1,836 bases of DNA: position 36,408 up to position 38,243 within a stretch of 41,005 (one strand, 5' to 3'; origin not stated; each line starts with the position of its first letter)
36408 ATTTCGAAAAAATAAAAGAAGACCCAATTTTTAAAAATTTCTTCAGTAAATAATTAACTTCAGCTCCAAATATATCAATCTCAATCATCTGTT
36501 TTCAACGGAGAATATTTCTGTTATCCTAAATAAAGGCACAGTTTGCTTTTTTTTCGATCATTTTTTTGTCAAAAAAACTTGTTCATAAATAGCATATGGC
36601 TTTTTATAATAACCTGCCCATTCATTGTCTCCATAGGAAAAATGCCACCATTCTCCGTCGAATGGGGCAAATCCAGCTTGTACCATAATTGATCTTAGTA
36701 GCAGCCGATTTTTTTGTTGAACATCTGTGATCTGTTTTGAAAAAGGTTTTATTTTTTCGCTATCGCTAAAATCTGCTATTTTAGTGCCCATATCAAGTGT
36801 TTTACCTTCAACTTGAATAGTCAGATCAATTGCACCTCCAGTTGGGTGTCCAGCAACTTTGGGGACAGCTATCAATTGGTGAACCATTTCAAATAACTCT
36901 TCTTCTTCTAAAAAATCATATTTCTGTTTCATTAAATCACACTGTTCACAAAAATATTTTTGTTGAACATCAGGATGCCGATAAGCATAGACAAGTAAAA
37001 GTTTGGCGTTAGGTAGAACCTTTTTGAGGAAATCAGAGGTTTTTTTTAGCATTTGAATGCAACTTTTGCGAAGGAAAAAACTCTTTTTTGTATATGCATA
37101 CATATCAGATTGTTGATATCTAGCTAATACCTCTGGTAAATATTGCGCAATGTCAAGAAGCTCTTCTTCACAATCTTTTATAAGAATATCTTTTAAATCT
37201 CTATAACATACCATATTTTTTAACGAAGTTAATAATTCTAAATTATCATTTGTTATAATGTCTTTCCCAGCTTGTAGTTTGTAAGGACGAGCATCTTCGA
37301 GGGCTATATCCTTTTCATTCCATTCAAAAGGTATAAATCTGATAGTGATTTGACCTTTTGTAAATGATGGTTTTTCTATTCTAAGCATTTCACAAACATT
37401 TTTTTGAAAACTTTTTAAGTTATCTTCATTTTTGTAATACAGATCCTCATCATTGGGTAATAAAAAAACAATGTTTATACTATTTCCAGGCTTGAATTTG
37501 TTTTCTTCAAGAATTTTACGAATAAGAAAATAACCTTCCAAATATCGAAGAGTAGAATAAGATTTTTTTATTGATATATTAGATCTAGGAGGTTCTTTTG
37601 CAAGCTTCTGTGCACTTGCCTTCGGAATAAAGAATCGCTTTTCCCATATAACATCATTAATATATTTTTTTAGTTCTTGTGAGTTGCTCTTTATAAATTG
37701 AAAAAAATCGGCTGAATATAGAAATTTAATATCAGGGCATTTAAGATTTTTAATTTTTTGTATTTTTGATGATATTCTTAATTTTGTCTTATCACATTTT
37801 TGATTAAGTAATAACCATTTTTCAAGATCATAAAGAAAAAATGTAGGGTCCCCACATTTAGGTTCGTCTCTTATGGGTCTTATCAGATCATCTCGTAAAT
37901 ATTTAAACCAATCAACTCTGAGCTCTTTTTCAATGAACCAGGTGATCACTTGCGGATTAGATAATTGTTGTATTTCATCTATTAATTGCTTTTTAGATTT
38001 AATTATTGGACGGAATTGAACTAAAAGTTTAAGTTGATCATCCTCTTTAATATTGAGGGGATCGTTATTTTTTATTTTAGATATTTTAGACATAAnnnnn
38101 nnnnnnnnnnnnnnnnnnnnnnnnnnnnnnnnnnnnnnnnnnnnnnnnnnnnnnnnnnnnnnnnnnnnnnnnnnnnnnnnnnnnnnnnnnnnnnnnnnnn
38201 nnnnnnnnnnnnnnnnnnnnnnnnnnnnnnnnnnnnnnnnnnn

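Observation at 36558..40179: Tightly coupled operon: Na+/solute symporter, Asp/Glu-type racemase and VanX-like D-Ala-D-Ala dipeptidase fusion (candidate D-amino-acid / peptidoglycan-fragment module)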

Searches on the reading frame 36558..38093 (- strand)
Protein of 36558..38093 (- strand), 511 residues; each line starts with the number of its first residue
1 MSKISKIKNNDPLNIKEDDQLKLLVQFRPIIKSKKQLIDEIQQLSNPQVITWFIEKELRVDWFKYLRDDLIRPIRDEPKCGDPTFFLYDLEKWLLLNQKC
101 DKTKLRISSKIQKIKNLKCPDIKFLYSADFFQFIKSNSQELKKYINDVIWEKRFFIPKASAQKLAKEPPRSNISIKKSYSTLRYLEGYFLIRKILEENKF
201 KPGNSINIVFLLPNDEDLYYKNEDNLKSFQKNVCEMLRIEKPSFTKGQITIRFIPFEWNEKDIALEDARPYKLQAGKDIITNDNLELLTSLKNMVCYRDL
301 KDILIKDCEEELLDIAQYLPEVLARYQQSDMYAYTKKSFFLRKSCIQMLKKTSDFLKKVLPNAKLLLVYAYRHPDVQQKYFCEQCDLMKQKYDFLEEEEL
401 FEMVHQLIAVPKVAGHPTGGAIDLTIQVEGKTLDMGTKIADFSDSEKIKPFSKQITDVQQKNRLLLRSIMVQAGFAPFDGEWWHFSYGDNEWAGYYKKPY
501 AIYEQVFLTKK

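Call 3: search_protein_families(library=pfam, proteins=[window:36558-38093:-], max_evalue=0.1)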
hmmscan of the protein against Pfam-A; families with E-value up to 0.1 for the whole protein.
window:36558-38093:- (511 aa): 3 families
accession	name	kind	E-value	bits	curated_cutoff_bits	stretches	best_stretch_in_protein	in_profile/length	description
PF01427.22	Peptidase_M15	-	4.9e-19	69.3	27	1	362-500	60-193/199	D-ala-D-ala dipeptidase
PF02557.22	VanY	-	0.011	16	25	1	362-487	23-129/132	D-alanyl-D-alanine carboxypeptidase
PF17376.7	DUF5398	-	0.079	13.8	28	0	83-116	13-46/80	Family of unknown function (DUF5398)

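Call 4: search_protein_families(library=ncbifam, proteins=[window:36558-38093:-], max_evalue=0.1)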
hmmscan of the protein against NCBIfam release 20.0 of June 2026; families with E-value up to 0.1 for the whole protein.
window:36558-38093:- (511 aa): 3 families
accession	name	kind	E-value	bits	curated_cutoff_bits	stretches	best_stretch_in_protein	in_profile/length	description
NF007557.0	PRK10178.1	equivalog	6.3e-17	61.8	176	1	410-486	92-167/188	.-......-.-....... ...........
NF033115.1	dipept_VanX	equivalog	2.2e-12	47.2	320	1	385-496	84-194/199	D-Ala-D-Ala dipeptidase VanX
NF000380.1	vanXY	equivalog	0.0011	18.6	250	1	335-487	26-156/179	D,D-carboxypeptidase/D,D-dipeptidase VanXY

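Call 6: search_solved_structures(query=window:36558-38093:-, max_evalue=1, show_alignments=3)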
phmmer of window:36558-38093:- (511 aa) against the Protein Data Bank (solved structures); distinct sequences matched with E-value up to 1: 1.
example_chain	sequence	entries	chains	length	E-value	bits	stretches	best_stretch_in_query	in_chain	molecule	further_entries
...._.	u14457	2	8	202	1.3e-07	33.9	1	401-496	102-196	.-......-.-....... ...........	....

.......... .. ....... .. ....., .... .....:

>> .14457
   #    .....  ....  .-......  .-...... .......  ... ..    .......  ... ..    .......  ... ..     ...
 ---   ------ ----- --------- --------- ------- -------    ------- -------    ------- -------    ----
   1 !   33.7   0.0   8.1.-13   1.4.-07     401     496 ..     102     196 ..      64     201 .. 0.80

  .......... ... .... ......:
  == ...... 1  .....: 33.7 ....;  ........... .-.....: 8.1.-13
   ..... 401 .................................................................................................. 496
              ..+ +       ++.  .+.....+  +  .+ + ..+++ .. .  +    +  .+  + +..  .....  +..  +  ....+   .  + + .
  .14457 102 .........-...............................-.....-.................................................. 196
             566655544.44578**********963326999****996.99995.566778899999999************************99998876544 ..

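Call 7: find_homologous_proteins(query=window:36558-38093:-, max_evalue=0.001)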
Query window:36558-38093:- (511 aa): 38 proteins with E <= 0.001 among 8000 candidates.
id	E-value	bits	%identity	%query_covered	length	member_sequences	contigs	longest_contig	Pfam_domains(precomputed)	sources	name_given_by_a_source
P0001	0.0e+0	1154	100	100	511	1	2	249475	PF01427.23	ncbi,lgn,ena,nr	ncbi:MAG: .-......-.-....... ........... [Candidatus Anoxychlamydiales bacterium]|nr:D-alanyl-D-alan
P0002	3.8e-294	994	87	100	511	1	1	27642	PF01427.23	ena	-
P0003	9.7e-268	907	79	100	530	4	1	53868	PF01427.23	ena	-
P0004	7.4e-254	861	77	100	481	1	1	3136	PF01427.23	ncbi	-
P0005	1.0e-55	207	45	44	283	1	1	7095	PF02557.23,PF01427.23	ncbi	-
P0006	3.3e-50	189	39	57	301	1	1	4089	-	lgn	-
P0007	5.6e-50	189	41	54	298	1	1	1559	-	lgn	-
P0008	6.2e-50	188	44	41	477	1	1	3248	PF26317.1,PF01427.23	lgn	-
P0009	4.4e-45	172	46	42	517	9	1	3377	PF02557.23,PF26317.1,PF01427.23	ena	-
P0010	8.7e-44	168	40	43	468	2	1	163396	PF02557.23,PF26317.1,PF01427.23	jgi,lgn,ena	-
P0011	4.3e-43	166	45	41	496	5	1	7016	PF02557.23,PF26317.1,PF01427.23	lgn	-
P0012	1.4e-42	164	44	42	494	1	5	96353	PF01678.25,PF26317.1,PF01427.23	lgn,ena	-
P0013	2.4e-42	163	41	44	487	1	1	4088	PF02557.23,PF01427.23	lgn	-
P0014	1.3e-41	161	40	42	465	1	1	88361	PF02557.23,PF26317.1,PF01427.23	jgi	jgi:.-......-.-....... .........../diaminopimelate epimerase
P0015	1.7e-40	157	39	43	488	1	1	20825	PF26317.1,PF01427.23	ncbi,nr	ncbi:D-alanyl-D-alanine carboxypeptidase family protein, partial [Candidatus Roizmanbacteria bacteri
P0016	2.6e-39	153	45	32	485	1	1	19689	PF02557.23,PF26317.1,PF01427.23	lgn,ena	-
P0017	4.1e-39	153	37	41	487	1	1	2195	PF02557.23,PF26317.1,PF01427.23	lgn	-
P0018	4.8e-38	149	38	48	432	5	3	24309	PF18306.7,PF01427.23,PF03641.20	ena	-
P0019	1.9e-37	147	46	32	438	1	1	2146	PF02557.23,PF26317.1,PF01427.23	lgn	-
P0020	4.5e-35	139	49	31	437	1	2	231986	PF26317.1,PF01427.23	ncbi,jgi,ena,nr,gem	ncbi:MAG: hypothetical protein FWC00_00705 [Firmicutes bacterium]|nr:hypothetical protein [Bacillota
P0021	9.6e-35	138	37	44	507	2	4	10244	PF26317.1,PF01427.23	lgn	-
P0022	2.3e-34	137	40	32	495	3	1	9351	PF26317.1,PF01427.23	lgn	-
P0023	3.9e-34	136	43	34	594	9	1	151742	PF01634.24,PF01427.23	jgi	jgi:ATP phosphoribosyltransferase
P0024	1.2e-33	135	47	32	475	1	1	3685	PF26317.1,PF01427.23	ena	-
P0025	2.6e-33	134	41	35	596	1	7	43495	PF01634.24,PF08029.17,PF01427.23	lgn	-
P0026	2.6e-33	134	52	26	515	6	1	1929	PF01634.24,PF09084.17,PF01427.23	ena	-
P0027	6.9e-33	132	42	34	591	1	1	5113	PF01634.24,PF08029.17,PF01427.23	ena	-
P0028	1.8e-32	131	40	42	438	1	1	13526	PF02557.23,PF26317.1,PF01427.23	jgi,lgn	jgi:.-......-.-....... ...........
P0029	6.0e-32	129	40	40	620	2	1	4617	PF01634.24,PF01427.23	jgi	-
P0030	1.1e-31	128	39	40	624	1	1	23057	PF02557.23,PF01634.24,PF09084.17,PF08029.17,PF01427.23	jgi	jgi:ATP phosphoribosyltransferase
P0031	2.6e-30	124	57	22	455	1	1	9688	PF01427.23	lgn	-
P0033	2.0e-8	52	37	16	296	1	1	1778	PF02557.23,PF01427.23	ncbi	-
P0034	1.2e-7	49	33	30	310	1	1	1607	PF01427.23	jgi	jgi:zinc D-Ala-D-Ala dipeptidase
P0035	1.3e-7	49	33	17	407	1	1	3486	PF02557.23,PF01427.23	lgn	-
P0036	5.8e-7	47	32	32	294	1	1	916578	PF01427.23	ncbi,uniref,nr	ncbi:M15 family metallopeptidase [Konateibacter massiliensis]|uniref:M15 family metallopeptidase n=1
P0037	1.8e-5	42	30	31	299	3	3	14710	PF01427.23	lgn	-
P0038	5.4e-5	40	29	49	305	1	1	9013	-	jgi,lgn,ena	-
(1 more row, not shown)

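Call 8: find_encoding_contigs(protein=P0002, flank=8000, max_places=3)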
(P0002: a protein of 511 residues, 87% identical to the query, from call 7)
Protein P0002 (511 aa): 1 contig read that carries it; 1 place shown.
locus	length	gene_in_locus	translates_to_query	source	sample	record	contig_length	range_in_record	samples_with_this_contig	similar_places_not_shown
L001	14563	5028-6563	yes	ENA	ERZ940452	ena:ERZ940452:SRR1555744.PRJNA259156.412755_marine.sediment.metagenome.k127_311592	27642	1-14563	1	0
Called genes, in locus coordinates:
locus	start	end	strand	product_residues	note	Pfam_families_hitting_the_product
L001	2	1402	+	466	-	?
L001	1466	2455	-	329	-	-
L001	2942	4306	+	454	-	PF00474:SSF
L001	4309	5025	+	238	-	PF01177:Asp_Glu_race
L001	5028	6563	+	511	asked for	PF01427:Peptidase_M15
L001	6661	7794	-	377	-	PF13398:Peptidase_M50B (faint), PF02163:Peptidase_M50 (weak)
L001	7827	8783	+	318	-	PF02881:SRP54_N (weak), PF25199:nSTAND_NTPase5 (weak), PF00005:ABC_tran (weak), PF13401:AAA_22 (weak), PF13604:AAA_30, PF00448:SRP54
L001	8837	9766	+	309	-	-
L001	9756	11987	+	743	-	PF17764:PriA_3primeBD, PF00270:DEAD, PF04851:ResIII, PF18319:Zn_ribbon_PriA, PF00271:Helicase_C (weak), PF18074:PriA_C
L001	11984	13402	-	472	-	PF01487:DHquinase_I, PF08501:Shikimate_dh_N, PF01488:Shikimate_DH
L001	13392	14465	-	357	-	PF00465:Fe-ADH, PF13685:Fe-ADH_2, PF01761:DHQ_synthase, PF24621:DHQS_C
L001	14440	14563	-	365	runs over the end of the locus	PF01264:Chorismate_synt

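Call 9: find_encoding_contigs(protein=P0003, flank=8000, max_places=3)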
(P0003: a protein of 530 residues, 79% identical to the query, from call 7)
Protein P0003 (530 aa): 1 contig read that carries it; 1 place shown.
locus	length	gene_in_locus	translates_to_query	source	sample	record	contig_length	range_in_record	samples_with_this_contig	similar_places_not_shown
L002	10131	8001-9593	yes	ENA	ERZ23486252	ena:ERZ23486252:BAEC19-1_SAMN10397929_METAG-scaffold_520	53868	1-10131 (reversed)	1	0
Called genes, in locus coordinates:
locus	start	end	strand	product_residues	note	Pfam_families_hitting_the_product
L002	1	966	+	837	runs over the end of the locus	-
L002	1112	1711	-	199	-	-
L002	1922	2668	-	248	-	PF12728:HTH_17, PF00359:PTS_EIIA_2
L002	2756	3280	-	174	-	PF00359:PTS_EIIA_2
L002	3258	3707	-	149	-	PF22769:DCD, PF00692:dUTPase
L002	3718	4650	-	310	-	PF17848:Zn_ribbon_ACC (weak), PF01039:Carboxyl_trans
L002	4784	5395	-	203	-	PF00081:Sod_Fe_N, PF02777:Sod_Fe_C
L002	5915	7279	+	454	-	PF00474:SSF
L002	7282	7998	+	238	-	PF01177:Asp_Glu_race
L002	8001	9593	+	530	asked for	PF01427:Peptidase_M15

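Call 13: search_protein_families(library=pfam, proteins=[P0010, P0012, P0018, P0023, P0005, P0006, P0020], max_evalue=0.01)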
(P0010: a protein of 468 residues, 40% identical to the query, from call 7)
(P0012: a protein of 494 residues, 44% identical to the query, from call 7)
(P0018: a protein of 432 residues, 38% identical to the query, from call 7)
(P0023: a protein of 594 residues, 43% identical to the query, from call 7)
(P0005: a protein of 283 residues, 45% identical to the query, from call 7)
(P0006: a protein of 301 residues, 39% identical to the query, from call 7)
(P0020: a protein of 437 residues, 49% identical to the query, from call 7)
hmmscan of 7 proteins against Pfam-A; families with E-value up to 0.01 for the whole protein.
P0010 (468 aa): 2 families
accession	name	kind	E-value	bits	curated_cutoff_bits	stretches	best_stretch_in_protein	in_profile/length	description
PF01427.22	Peptidase_M15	-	7.6e-16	58.9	27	1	47-203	35-189/199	D-ala-D-ala dipeptidase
PF02557.22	VanY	-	1.1e-06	28.9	25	1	52-141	3-81/132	D-alanyl-D-alanine carboxypeptidase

P0012 (494 aa): 3 families
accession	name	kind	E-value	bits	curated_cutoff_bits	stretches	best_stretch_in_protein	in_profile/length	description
PF01427.22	Peptidase_M15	-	1.5e-19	71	27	1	46-205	32-189/199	D-ala-D-ala dipeptidase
PF01678.24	DAP_epimerase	-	4.1e-06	27.3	34.7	1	392-464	37-107/121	Diaminopimelate epimerase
PF02557.22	VanY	-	0.00044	20.5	25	1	55-200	4-129/132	D-alanyl-D-alanine carboxypeptidase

P0018 (432 aa): 5 families
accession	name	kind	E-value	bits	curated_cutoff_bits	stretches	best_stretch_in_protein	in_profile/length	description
PF18306.6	LDcluster4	-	2.8e-29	102.1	26.3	1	18-158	3-133/151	SLOG cluster4 family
PF01427.22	Peptidase_M15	-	2.8e-15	57.1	27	1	282-408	62-189/199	D-ala-D-ala dipeptidase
PF03641.19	Lysine_decarbox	-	1.5e-05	25.7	27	1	115-175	52-116/131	Possible lysine decarboxylase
PF18171.6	LSDAT_prok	-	0.00086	19.1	25.4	0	116-172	124-179/195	SLOG in TRPM, prokaryote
PF02557.22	VanY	-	0.0057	16.9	25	0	271-346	14-80/132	D-alanyl-D-alanine carboxypeptidase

P0023 (594 aa): 4 families
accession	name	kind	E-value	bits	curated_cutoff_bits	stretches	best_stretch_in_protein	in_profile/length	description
PF01634.23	HisG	-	2.5e-45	154.7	25.5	1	320-476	1-156/158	ATP phosphoribosyltransferase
PF01427.22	Peptidase_M15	-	2.7e-15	57.1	27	1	63-226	36-190/199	D-ala-D-ala dipeptidase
PF09084.16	NMT1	-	5.8e-05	23.5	20.5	1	321-411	30-127/216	NMT1/THI5 like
PF02557.22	VanY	-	0.00052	20.2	25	1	74-163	6-84/132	D-alanyl-D-alanine carboxypeptidase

P0005 (283 aa): 2 families
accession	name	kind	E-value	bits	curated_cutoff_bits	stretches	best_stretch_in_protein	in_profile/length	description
PF01427.22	Peptidase_M15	-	7.7e-14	52.4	27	1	127-264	57-189/199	D-ala-D-ala dipeptidase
PF02557.22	VanY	-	7.3e-06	26.2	25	1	108-255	3-129/132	D-alanyl-D-alanine carboxypeptidase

P0006 (301 aa): 0 families

P0020 (437 aa): 2 families
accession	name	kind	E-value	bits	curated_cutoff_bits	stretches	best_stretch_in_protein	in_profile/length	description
PF01427.22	Peptidase_M15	-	2e-14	54.3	27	1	270-422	40-188/199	D-ala-D-ala dipeptidase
PF02557.22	VanY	-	0.0014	18.9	25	1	290-362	21-84/132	D-alanyl-D-alanine carboxypeptidase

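Call 15: find_encoding_contigs(protein=P0005, flank=6000, max_places=3)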
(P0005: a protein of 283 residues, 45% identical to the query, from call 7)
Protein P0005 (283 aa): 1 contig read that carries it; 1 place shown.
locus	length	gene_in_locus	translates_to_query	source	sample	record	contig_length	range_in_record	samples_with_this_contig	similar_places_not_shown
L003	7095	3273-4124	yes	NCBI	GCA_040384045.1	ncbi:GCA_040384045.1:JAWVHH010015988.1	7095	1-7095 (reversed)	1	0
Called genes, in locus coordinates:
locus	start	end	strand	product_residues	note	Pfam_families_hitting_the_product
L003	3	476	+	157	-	?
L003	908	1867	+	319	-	-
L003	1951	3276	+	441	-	PF00152:tRNA-synt_2, PF13393:tRNA-synt_His, PF01409:tRNA-synt_2d (weak), PF00587:tRNA-synt_2b, PF03129:HGTP_anticodon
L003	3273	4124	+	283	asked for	PF01427:Peptidase_M15, PF02557:VanY (weak)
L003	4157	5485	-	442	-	PF26317:CntK_N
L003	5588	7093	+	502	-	?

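Call 16: find_encoding_contigs(protein=P0006, flank=6000, max_places=3)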
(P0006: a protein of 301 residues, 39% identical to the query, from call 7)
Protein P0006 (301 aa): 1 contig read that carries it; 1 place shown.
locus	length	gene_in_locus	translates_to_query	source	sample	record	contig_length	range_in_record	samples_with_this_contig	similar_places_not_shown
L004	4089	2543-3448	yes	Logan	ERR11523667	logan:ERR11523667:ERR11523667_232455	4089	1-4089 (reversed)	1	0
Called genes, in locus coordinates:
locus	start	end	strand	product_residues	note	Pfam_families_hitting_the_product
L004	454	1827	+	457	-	PF00474:SSF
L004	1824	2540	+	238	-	PF01177:Asp_Glu_race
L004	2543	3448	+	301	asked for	-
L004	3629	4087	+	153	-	?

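Call 17: find_encoding_contigs(protein=P0010, flank=6000, max_places=3)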
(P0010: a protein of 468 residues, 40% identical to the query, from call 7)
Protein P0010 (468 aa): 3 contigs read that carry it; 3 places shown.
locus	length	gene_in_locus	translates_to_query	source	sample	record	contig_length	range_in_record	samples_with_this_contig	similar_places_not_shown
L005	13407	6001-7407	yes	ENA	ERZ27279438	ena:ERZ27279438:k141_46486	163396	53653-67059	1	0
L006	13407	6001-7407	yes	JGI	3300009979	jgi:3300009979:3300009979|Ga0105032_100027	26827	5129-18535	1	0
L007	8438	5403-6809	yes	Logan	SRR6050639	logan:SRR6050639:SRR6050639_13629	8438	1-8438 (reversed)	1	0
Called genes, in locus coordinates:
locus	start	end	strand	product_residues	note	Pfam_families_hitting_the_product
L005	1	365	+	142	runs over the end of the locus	PF13473:Cupredoxin_1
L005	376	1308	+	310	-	PF08240:ADH_N, PF00107:ADH_zinc_N, PF13602:ADH_zinc_N_2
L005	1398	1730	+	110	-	-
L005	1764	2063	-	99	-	PF04193:PQ-loop (weak)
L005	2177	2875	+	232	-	PF00293:NUDIX (weak)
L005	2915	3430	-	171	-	PF00293:NUDIX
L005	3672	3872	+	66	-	-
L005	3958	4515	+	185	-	PF00583:Acetyltransf_1, PF13673:Acetyltransf_10 (weak), PF13508:Acetyltransf_7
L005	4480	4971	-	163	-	PF04892:VanZ-LLP1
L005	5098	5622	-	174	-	-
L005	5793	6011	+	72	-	PF01371:Trp_repressor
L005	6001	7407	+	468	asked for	PF01427:Peptidase_M15, PF02557:VanY (weak), PF26317:CntK_N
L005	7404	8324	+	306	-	PF01156:IU_nuc_hydro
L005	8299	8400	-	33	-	-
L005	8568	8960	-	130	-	PF18451:CdiA_C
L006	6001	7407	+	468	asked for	PF01427:Peptidase_M15, PF02557:VanY (weak), PF26317:CntK_N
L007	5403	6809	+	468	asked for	PF01427:Peptidase_M15, PF02557:VanY (weak), PF26317:CntK_N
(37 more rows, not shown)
